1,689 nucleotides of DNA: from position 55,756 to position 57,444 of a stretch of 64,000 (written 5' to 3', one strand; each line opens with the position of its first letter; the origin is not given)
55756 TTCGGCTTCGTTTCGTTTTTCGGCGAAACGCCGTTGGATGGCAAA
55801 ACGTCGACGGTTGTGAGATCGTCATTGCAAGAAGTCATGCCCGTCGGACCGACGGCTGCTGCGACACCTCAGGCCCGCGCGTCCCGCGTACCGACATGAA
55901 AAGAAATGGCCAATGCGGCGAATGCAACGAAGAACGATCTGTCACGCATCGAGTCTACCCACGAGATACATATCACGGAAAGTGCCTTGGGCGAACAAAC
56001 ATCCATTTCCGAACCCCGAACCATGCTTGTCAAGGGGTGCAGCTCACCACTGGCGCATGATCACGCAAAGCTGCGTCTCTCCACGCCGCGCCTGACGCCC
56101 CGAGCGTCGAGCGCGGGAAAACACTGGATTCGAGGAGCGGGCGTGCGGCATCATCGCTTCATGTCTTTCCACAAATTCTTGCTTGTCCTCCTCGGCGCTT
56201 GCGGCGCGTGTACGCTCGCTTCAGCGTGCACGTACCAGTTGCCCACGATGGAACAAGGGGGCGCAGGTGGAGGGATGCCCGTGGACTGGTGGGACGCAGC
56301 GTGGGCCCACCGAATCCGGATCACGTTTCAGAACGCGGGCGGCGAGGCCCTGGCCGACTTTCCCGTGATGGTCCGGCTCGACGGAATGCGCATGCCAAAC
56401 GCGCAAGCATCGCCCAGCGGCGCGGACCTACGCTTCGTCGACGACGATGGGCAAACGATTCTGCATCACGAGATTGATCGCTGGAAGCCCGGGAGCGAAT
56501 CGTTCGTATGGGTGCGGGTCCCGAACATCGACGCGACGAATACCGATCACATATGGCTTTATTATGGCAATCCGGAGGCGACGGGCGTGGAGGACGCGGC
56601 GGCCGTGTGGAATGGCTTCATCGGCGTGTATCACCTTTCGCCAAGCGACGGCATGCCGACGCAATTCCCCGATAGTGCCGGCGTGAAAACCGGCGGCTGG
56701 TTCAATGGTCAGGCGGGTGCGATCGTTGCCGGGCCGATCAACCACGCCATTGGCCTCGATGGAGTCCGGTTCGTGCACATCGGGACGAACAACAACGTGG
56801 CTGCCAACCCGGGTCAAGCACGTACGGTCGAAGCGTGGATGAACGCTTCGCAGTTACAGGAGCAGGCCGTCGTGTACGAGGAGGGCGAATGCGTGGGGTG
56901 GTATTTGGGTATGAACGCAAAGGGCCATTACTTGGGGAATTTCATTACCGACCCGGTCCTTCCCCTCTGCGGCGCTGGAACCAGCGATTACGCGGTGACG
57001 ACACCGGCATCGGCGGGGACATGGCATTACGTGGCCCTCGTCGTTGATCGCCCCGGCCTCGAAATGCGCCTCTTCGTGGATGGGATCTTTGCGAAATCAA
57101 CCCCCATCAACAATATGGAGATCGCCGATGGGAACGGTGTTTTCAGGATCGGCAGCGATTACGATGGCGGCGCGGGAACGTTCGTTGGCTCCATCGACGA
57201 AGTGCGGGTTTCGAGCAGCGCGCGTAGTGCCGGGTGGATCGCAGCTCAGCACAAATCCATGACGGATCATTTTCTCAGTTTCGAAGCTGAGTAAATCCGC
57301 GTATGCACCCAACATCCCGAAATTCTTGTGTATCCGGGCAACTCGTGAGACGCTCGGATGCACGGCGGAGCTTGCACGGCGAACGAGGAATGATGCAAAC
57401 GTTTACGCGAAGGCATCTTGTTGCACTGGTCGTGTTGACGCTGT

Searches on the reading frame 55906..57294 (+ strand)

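Call 85: search_protein_families(library=pfam, proteins=[window:55906-57294:+], max_evalue=0.00001)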
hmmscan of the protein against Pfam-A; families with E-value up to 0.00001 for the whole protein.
window:55906-57294:+ (462 aa): 2 families
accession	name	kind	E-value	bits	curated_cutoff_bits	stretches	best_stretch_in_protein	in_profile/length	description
PF13385.13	Laminin_G_3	-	1.2e-19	71.4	27.6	1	301-446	14-151/151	Concanavalin A-like lectin/glucanases superfamily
PF10102.14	DUF2341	-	2.7e-15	57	23.4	1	172-237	2-67/84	Domain of unknown function (DUF2341)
